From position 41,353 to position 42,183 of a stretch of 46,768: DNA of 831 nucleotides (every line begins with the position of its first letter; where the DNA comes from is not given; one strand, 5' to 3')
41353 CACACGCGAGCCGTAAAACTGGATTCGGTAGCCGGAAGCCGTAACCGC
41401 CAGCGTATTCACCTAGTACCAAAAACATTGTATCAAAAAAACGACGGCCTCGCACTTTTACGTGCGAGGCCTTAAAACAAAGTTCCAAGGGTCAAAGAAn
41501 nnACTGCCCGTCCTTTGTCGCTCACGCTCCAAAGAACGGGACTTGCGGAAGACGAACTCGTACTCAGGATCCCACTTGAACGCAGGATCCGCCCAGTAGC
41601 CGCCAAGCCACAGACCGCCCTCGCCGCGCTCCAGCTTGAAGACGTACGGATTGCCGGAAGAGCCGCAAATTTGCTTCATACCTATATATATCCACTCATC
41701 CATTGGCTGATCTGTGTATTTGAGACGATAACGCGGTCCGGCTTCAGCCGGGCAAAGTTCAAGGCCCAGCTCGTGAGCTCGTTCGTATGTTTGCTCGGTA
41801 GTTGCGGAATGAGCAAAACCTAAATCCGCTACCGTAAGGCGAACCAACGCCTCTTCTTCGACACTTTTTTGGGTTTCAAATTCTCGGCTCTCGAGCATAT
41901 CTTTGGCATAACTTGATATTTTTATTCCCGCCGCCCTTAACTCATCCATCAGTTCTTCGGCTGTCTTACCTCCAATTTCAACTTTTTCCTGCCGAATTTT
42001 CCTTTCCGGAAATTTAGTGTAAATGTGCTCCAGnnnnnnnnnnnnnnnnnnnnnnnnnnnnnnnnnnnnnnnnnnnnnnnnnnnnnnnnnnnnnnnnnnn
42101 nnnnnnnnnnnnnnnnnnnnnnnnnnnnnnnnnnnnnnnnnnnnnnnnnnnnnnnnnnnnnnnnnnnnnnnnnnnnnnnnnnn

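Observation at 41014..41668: Adenine-specific TR/VR repeat pair: a diversity-generating retroelement signature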

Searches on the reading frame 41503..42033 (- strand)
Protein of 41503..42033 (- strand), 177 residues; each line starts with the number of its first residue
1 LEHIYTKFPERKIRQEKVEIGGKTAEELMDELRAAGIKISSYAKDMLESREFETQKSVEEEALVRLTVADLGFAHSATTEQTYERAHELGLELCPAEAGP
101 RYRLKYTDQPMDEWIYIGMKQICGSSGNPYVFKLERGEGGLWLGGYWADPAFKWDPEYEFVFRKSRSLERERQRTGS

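Call 62: predict_structure(alignment_id=A2)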
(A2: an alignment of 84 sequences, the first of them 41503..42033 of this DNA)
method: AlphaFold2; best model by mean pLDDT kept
length: 177 residues; sequences in the alignment: 84
mean_pLDDT: 91.9   pTM: 0.86
mean pLDDT of the five models: 91.9, 90.8, 90.6, 90.5, 89.0
residues with pLDDT >= 90: 147; 70-90: 11; 50-70: 19; < 50: 0
segments of 3 or more residues with pLDDT < 50: none
pLDDT, mean of each block of 10 residues (from residue 1): 59 86 98 98 97 96 95 97 96 97 97 97 93 96 97 97 84 67
secondary structure, 60 per line:
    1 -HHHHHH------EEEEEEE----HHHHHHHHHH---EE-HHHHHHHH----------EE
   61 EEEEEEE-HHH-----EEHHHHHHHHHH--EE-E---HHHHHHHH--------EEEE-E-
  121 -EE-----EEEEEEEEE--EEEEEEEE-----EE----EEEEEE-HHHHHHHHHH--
elements in order: H2-7 E14-20 H25-34 H41-48 E59-67 H79-88 H98-105 E114-117 E129-137 E140-147 E159-164 H166-175

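Call 66: fold_search(model_id=the predicted structure, library=pdb)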
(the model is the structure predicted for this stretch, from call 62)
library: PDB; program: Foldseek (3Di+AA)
matches with E <= 10: 269; with E <= 0.001: 0
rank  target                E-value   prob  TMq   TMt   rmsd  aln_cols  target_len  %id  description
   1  8h4v_B                1.9e-02  0.91  0.35  0.42   5.6       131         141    9  Mincle CRD complex with PGL trisaccharide (released 2023-08-09)
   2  4kzw_B                2.4e-02  0.89  0.35  0.44   5.6       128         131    9  Structure of the carbohydrate-recognition domain of the C-type lectin mincle (released 2013-08-28)
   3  4kzv_A                2.7e-02  0.85  0.34  0.43   5.7       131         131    9  Structure of the carbohydrate-recognition domain of the C-type lectin mincle bound to trehalose (released 2013-08-28)
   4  4kzv_B                4.9e-02  0.75  0.33  0.42   6.2       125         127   10  Structure of the carbohydrate-recognition domain of the C-type lectin mincle bound to trehalose (released 2013-08-28)
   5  4zrv_A                5.6e-02  0.77  0.35  0.44   5.7       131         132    9  Structure of cow mincle CRD complexed with trehalose mono butyrate (released 2016-05-25)
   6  5kth_A                7.7e-02  0.66  0.33  0.39   6.1       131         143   10  Structure of cow mincle complexed with brartemicin (released 2016-08-31)
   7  2cga_A                1.1e-01  0.08  0.15  0.13  16.6       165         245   12  BOVINE CHYMOTRYPSINOGEN A. X-RAY CRYSTAL STRUCTURE ANALYSIS AND REFINEMENT OF A NEW CRYSTAL FORM AT 1.8 ANGSTROMS RESO (released 1987-04-16)
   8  8oks_B                1.5e-01  0.47  0.32  0.44   5.8       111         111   12  Crystal structure of Bdellovibrio bacteriovorus Bd2740 C-terminal domain (released 2023-10-25)
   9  3wh2                  1.7e-01  0.47  0.33  0.41   6.3       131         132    7  Human Mincle in complex with citrate (released 2013-10-23)
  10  5kti_A                2.3e-01  0.44  0.33  0.39   6.1       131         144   10  Structure of cow mincle complexed with KMJ1 (released 2016-08-31)
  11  3wh3                  2.3e-01  0.25  0.30  0.38   9.3       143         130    8  human Mincle, ligand free form (released 2013-10-23)
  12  4iop_B                2.5e-01  0.38  0.33  0.45   5.8       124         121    6  Crystal structure of NKp65 bound to its ligand KACL (released 2013-07-17)
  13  5b1w_A                2.5e-01  0.35  0.36  0.45   8.6       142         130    7  Crystal structure of human dendritic cell inhibitory receptor (DCIR) C-type lectin domain in ligand-free form (released 2016-05-11)
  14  4zrw_A                2.6e-01  0.38  0.34  0.39   6.3       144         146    9  Structure of cow mincle complexed with trehalose (released 2016-05-25)
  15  8oks_A                2.8e-01  0.41  0.33  0.47   5.3       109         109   12  Crystal structure of Bdellovibrio bacteriovorus Bd2740 C-terminal domain (released 2023-10-25)
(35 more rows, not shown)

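Call 91: fold_search(model_id=the predicted structure, library=viral)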
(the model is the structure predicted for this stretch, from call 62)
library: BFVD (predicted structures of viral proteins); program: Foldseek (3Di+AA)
matches with E <= 10: 285; with E <= 0.001: 0
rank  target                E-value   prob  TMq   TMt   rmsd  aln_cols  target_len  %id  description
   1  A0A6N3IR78            9.3e-02  0.41  0.30  0.29   6.3       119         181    7  ORF3 [Bearded dragon adenovirus 1]
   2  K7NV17                2.6e-01  0.20  0.26  0.26   7.3       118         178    6  F-lec1 protein [Chelonid alphaherpesvirus 5]
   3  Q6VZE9                2.8e-01  0.35  0.32  0.36   5.5       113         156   12  CNPV198 C-type lectin-like protein [Canarypox virus]
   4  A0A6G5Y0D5            4.7e-01  0.08  0.17  0.08  12.4       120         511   12  (no name in the UniProt tables at hand)
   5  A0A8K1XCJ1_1          8.9e-01  0.16  0.13  0.03   4.6        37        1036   16  (no name in the UniProt tables at hand)
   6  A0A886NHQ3            9.5e-01  0.06  0.19  0.13  10.7       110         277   10  (no name in the UniProt tables at hand)
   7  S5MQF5                1.2e+00  0.06  0.22  0.09  11.8       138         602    9  Uncharacterized protein [Sinorhizobium phage phiM12]
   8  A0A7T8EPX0            1.2e+00  0.02  0.13  0.08  13.8       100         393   10  Uncharacterized protein [Erwinia phage pEa_SNUABM_5]
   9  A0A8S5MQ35            1.3e+00  0.06  0.17  0.19  10.0        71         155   14  Uncharacterized protein [Podoviridae sp. ctUS21]
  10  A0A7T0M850            1.3e+00  0.02  0.11  0.04  14.0        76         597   13  Uncharacterized protein [Pistachio virus Y]
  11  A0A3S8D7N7            1.5e+00  0.09  0.29  0.19   6.9       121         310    8  BZLF2-like protein [Vombatid gammaherpesvirus 1]
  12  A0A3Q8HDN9            1.7e+00  0.07  0.17  0.16  10.8        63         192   14  (no name in the UniProt tables at hand)
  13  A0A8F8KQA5            1.8e+00  0.07  0.15  0.09  11.7        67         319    7  Uncharacterized protein [Clandestinovirus]
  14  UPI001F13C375         1.8e+00  0.06  0.12  0.17   8.6        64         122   14  (no name look-up for this kind of identifier)
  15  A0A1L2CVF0            1.8e+00  0.03  0.21  0.21  11.0       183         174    8  Uncharacterized protein [Pectobacterium phage vB_PcaM_CBB]
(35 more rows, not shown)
